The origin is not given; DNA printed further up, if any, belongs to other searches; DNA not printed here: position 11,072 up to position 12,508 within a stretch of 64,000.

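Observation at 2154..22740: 20-kb single-strand anaerobic purine/nucleoside catabolic supercluster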

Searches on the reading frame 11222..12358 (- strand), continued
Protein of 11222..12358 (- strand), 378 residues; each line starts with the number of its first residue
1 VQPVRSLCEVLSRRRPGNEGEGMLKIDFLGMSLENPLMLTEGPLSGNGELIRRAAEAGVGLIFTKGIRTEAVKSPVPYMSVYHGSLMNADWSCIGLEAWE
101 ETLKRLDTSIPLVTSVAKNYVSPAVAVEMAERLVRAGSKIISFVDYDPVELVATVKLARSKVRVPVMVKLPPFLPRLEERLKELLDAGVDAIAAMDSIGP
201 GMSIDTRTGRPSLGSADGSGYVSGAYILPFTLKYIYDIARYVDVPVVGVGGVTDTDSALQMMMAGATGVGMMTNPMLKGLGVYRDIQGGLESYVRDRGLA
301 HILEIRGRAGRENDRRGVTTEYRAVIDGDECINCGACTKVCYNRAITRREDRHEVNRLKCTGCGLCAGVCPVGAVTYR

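Call 32: find_encoding_contigs(protein=P0104, flank=10000, max_places=1)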
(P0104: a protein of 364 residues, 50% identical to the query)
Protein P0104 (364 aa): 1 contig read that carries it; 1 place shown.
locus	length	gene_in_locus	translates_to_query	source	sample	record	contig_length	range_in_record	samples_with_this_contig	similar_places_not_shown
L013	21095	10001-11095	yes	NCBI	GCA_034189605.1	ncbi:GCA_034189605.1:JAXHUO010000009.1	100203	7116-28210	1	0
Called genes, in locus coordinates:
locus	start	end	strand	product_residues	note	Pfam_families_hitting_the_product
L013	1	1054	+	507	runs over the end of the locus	PF00005:ABC_tran, PF13304:AAA_21 (faint), PF00005:ABC_tran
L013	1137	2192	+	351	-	PF02653:BPD_transp_2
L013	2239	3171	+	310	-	PF02653:BPD_transp_2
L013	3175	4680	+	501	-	PF01979:Amidohydro_1, PF07969:Amidohydro_3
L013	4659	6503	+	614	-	PF02730:AFOR_N, PF01314:AFOR_C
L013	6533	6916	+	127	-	PF12797:Fer4_2 (faint), PF12837:Fer4_6 (faint), PF13484:Fer4_16 (faint), PF13534:Fer4_17 (faint), PF13187:Fer4_9 (weak), PF13237:Fer4_10 (weak), PF12838:Fer4_7 (weak), PF00037:Fer4 (weak), +5 more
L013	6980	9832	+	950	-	PF00111:Fer2, PF01799:Fer2_2, PF01315:Ald_Xan_dh_C, PF02738:MoCoBD_1, PF20256:MoCoBD_2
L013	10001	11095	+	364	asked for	PF01180:DHO_dh, PF12838:Fer4_7 (faint), PF12797:Fer4_2 (faint), PF00037:Fer4 (weak), PF13187:Fer4_9 (weak), PF13237:Fer4_10, PF14697:Fer4_21, PF00037:Fer4 (weak), +1 more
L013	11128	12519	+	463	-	PF01979:Amidohydro_1, PF12890:DHOase (weak), PF07969:Amidohydro_3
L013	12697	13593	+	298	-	PF03446:NAD_binding_2, PF03807:F420_oxidored (weak), PF14833:NAD_binding_11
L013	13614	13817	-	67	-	-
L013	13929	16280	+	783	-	PF00456:Transketolase_N, PF22613:Transketolase_C_1 (weak)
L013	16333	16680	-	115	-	PF02915:Rubrerythrin (weak), PF21349:RUBY_RBDX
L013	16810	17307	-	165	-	PF00210:Ferritin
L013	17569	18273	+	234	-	PF00376:MerR, PF13411:MerR_1, PF28507:Rv1828_C (weak)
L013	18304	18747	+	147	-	-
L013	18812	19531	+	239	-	PF02900:LigB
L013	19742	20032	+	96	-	PF00462:Glutaredoxin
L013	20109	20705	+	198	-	PF01323:DSBA, PF13743:Thioredoxin_5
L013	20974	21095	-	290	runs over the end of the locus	PF01135:PCMT, PF06325:PrmA, PF01209:Ubie_methyltran, PF13489:Methyltransf_23, PF13847:Methyltransf_31, PF08241:Methyltransf_11, PF08242:Methyltransf_12, PF13649:Methyltransf_25, +2 more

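Call 33: find_encoding_contigs(protein=P0114, flank=10000, max_places=1)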
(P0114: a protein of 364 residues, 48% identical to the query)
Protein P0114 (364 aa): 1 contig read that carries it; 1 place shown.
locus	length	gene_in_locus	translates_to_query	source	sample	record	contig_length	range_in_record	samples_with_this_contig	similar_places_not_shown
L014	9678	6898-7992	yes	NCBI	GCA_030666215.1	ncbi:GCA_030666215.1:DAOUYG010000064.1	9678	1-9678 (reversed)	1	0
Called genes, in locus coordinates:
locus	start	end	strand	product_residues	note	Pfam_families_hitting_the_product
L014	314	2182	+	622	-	PF02730:AFOR_N, PF01314:AFOR_C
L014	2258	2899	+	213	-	-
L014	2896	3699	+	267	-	PF08843:AbiEii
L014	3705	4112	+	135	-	PF12797:Fer4_2 (faint), PF12837:Fer4_6 (faint), PF13484:Fer4_16 (faint), PF14697:Fer4_21 (faint), PF13187:Fer4_9 (weak), PF13237:Fer4_10 (weak), PF12838:Fer4_7 (weak), PF00037:Fer4 (weak), +3 more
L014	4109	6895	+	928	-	PF00111:Fer2, PF01799:Fer2_2, PF01315:Ald_Xan_dh_C, PF02738:MoCoBD_1, PF20256:MoCoBD_2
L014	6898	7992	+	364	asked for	PF01180:DHO_dh, PF00037:Fer4 (weak), PF12838:Fer4_7, PF13187:Fer4_9, PF13237:Fer4_10, PF14697:Fer4_21, PF25160:LdpA_Fe-S-bd (weak), PF00037:Fer4, +4 more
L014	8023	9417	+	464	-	PF01979:Amidohydro_1, PF12890:DHOase (weak), PF07969:Amidohydro_3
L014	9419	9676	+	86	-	?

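Call 41: search_protein_families(library=pfam, proteins=[L003:15863-17029:+, L003:17043-18212:+, L003:18202-18885:-, L003:19331-20047:-, L003:20089-20964:-, L001:18730-19518:+, L001:19585-20937:-, L013:13929-16280:+, L013:12697-13593:+, L010:15842-16579:+], max_evalue=0.00001)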
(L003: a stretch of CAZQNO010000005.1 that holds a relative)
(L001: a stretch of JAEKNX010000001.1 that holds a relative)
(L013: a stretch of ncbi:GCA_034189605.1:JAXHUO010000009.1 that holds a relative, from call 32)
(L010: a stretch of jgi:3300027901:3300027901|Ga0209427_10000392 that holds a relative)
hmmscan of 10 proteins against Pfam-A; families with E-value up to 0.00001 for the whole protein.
L003:15863-17029:+ (388 aa): 2 families
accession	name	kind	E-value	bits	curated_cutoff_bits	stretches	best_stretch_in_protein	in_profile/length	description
PF01546.33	Peptidase_M20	-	5.6e-26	92.2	24.6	1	65-384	1-205/206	Peptidase family M20/M25/M40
PF07687.19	M20_dimer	-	2.9e-14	53.4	21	1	166-269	1-102/107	Peptidase dimerisation domain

L003:17043-18212:+ (389 aa): 8 families
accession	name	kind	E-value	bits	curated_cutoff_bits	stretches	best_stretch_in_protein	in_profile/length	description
PF00037.32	Fer4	-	8.9e-16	57.4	21.1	2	324-345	3-24/24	4Fe-4S binding domain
PF12838.12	Fer4_7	-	1.7e-15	57.7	27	2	297-343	1-52/52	4Fe-4S dicluster domain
PF14697.11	Fer4_21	-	2e-12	47.5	35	1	291-345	1-58/59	4Fe-4S dicluster domain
PF12837.12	Fer4_6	-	8.1e-11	41.8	25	1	322-344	2-24/24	4Fe-4S binding domain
PF13187.11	Fer4_9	-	2.5e-10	40.7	27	1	297-344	1-52/52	4Fe-4S dicluster domain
PF13237.11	Fer4_10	-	5.6e-10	39.4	25.5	1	292-340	3-53/53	4Fe-4S dicluster domain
PF13484.11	Fer4_16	-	1.2e-07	32.8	30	0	328-350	1-22/66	4Fe-4S double cluster binding domain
PF12797.12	Fer4_2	-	9.1e-06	25.8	24.5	0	323-341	4-22/22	4Fe-4S binding domain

L003:18202-18885:- (227 aa): 1 family
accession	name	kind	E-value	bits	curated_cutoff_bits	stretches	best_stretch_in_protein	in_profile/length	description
PF02492.25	cobW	-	1.5e-20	74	20.7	1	41-204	4-179/180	CobW/HypB/UreG, nucleotide-binding domain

L003:19331-20047:- (238 aa): 1 family
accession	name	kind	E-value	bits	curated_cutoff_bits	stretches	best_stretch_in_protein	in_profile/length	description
PF01553.26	Acyltransferase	-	3.2e-29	101.8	23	1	60-185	2-131/132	Acyltransferase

L003:20089-20964:- (291 aa): 2 families
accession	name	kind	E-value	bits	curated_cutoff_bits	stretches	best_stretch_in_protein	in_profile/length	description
PF00392.27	GntR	-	8.7e-20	70.6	27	1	58-120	2-64/64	Bacterial regulatory proteins, gntR family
PF07702.18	UTRA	-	3.5e-15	56.5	23.8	1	156-278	17-139/141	UTRA domain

L001:18730-19518:+ (262 aa): 1 family
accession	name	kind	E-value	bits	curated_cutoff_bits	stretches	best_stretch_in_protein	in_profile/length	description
PF00583.31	Acetyltransf_1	-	2.2e-06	28.4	20.7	1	19-139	14-116/116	Acetyltransferase (GNAT) family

L001:19585-20937:- (450 aa): 2 families
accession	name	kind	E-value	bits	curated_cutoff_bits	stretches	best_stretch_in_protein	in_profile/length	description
PF13520.12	AA_permease_2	-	4.4e-41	141.6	27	1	14-444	2-410/427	Amino acid permease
PF00324.27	AA_permease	-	5.8e-22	78.4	24.6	1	21-392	5-386/470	Amino acid permease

L013:13929-16280:+ (783 aa): 2 families
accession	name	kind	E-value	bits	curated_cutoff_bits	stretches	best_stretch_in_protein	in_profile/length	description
PF00456.26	Transketolase_N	-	1.2e-14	54.5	22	1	126-299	82-262/334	Transketolase, thiamine diphosphate binding domain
PF22613.1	Transketolase_C_1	-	3.2e-06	27.8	27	1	633-715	1-79/113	Transketolase-like TK C-terminal domain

L013:12697-13593:+ (298 aa): 3 families
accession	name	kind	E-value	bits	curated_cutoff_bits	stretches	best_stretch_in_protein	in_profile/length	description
PF03446.21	NAD_binding_2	-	2.9e-52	177.3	21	1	5-164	1-161/161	NAD binding domain of 6-phosphogluconate dehydrogenase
PF14833.11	NAD_binding_11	-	3.8e-38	130.9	30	1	167-286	1-121/122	NAD-binding of NADP-dependent 3-hydroxyisobutyrate dehydrogenase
PF03807.23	F420_oxidored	-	2.7e-06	28.3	21.6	0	5-96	1-91/94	NADP oxidoreductase coenzyme F420-dependent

L010:15842-16579:+ (245 aa): 1 family
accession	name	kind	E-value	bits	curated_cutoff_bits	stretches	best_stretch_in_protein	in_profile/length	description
PF03737.21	RraA-like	-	3e-24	86.4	24.5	1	22-185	3-151/152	Aldolase/RraA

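Call 54: find_related_loci(query=A1, collection=metagenome_contigs, flank=10000)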
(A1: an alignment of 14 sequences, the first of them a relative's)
Query A1 (356 aa) in metagenome_contigs; peptide patterns used: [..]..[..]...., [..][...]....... (x = any residue, [..] = any of these).
600 stretches matched a pattern (row limit reached: there are more); 89 encode a relative of the query (tblastn E <= 1e-3); the best 80 are kept; 80 distinct loci.
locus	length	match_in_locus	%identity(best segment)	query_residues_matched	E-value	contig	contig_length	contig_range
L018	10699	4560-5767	64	1-356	1e-153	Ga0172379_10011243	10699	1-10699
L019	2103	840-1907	63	1-356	1e-163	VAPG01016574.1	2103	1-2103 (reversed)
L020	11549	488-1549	63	2-355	1e-148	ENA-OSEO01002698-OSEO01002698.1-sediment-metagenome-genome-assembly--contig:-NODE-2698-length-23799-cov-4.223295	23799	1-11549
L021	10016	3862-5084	65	1-356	1e-144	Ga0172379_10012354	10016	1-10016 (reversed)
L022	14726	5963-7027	61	1-355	3e-143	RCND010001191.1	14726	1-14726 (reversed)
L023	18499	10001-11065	62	1-355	6e-142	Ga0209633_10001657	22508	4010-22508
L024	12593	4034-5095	61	2-355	7e-140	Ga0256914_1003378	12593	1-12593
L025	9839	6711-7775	57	1-355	5e-130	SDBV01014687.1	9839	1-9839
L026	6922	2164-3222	49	2-354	9e-109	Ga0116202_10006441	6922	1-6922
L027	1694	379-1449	49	2-356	6e-116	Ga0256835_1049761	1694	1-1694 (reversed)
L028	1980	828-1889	49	2-353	2e-112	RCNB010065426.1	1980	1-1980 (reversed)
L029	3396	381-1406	53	12-353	3e-107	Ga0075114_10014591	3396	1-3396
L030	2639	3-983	49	30-354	8e-106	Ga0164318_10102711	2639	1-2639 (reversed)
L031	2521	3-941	50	42-353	1e-86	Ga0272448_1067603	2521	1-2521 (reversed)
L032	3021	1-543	59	172-355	2e-66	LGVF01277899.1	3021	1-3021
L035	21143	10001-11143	29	2-349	2e-40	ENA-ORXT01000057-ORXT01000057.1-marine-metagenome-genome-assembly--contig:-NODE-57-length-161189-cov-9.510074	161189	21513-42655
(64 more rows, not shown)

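Call 58: search_protein_families(library=pfam, proteins=[L035:455-1966:-, L035:1973-3748:-, L035:3749-4495:-, L035:5395-8727:+, L035:8888-9802:+, L035:9992-11260:+, L035:11861-14476:+, L035:14734-16206:+, L035:16477-17706:+], max_evalue=0.000001)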
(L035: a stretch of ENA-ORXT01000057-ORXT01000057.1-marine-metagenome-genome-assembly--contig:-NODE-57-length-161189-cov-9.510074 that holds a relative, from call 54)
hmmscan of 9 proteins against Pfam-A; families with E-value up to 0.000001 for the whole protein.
L035:455-1966:- (503 aa): 3 families
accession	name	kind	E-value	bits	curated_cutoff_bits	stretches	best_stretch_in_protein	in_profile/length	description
PF16576.10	HlyD_D23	-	4.2e-16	59.3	30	1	256-407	60-213/214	Barrel-sandwich domain of CusB or HlyD membrane-fusion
PF13437.12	HlyD_3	-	8.1e-16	59.1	22.2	1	304-396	2-96/106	HlyD family secretion protein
PF13533.13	Biotin_lipoyl_2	-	8.9e-09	35.4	29.8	0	69-99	2-32/32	Biotin-lipoyl like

L035:1973-3748:- (591 aa): 3 families
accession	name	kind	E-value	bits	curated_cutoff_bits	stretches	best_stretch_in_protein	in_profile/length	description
PF01594.21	AI-2E_transport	-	9.3e-43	147.1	34.3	1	17-342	6-323/327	AI-2E family transporter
PF13419.12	HAD_2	-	8.6e-22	78.5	23.8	1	379-564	1-178/178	Haloacid dehalogenase-like hydrolase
PF00702.32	Hydrolase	-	3.4e-13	50.9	26.4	1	376-558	1-191/191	haloacid dehalogenase-like hydrolase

L035:3749-4495:- (248 aa): 1 family
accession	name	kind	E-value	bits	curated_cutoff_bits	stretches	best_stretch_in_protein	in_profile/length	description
PF10502.14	Peptidase_S26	-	2.6e-39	135.3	22.9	1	86-240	2-168/168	Signal peptidase, peptidase S26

L035:5395-8727:+ (1110 aa): 1 family
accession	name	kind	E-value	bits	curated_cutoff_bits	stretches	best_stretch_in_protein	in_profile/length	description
PF00933.27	Glyco_hydro_3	-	2.2e-27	96.8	27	1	182-487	59-316/316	Glycosyl hydrolase family 3 N terminal domain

L035:8888-9802:+ (304 aa): 1 family
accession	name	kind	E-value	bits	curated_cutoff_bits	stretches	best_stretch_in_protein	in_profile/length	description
PF01180.27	DHO_dh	-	2.3e-37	129.2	27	1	5-280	3-290/291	Dihydroorotate dehydrogenase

L035:9992-11260:+ (422 aa): 6 families
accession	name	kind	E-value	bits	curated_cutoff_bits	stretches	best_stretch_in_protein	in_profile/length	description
PF01180.27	DHO_dh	-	2.5e-35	122.5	27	1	4-305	2-290/291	Dihydroorotate dehydrogenase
PF14697.11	Fer4_21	-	1.1e-09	38.8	35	1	340-385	4-53/59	4Fe-4S dicluster domain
PF00037.32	Fer4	-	1.1e-09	38.2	21.1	0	367-385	2-20/24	4Fe-4S binding domain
PF12838.12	Fer4_7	-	3.4e-08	34.3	27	1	344-385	2-50/52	4Fe-4S dicluster domain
PF12837.12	Fer4_6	-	5.5e-08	32.8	25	0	338-359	3-24/24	4Fe-4S binding domain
PF12797.12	Fer4_2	-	1.1e-07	31.7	24.5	0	367-384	4-21/22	4Fe-4S binding domain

L035:11861-14476:+ (871 aa): 4 families
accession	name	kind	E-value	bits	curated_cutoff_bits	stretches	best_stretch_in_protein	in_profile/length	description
PF02738.23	MoCoBD_1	-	1.4e-65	221.3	27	1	318-553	8-244/244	Molybdopterin cofactor-binding domain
PF20256.3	MoCoBD_2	-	6.8e-38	131.2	27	1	587-812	25-283/283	Molybdopterin cofactor-binding domain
PF01315.27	Ald_Xan_dh_C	-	3.9e-25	88.7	31.3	1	190-296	2-109/110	Aldehyde oxidase and xanthine dehydrogenase, a/b hammerhead domain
PF01799.25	Fer2_2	-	7.5e-24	84.1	30.3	1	82-153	1-74/75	[2Fe-2S] binding domain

L035:14734-16206:+ (490 aa): 2 families
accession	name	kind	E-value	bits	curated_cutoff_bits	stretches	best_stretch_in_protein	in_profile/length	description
PF01979.26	Amidohydro_1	-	3.7e-44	151.8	25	1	101-457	2-344/345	Amidohydrolase family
PF07969.17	Amidohydro_3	-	6.7e-13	49.4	29.7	1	156-424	163-446/472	Amidohydrolase family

L035:16477-17706:+ (409 aa): 1 family
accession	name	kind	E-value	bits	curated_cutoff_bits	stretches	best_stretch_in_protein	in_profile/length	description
PF02653.21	BPD_transp_2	-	6.4e-47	160.4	26.8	1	56-370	2-269/269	Branched-chain amino acid transport system / permease component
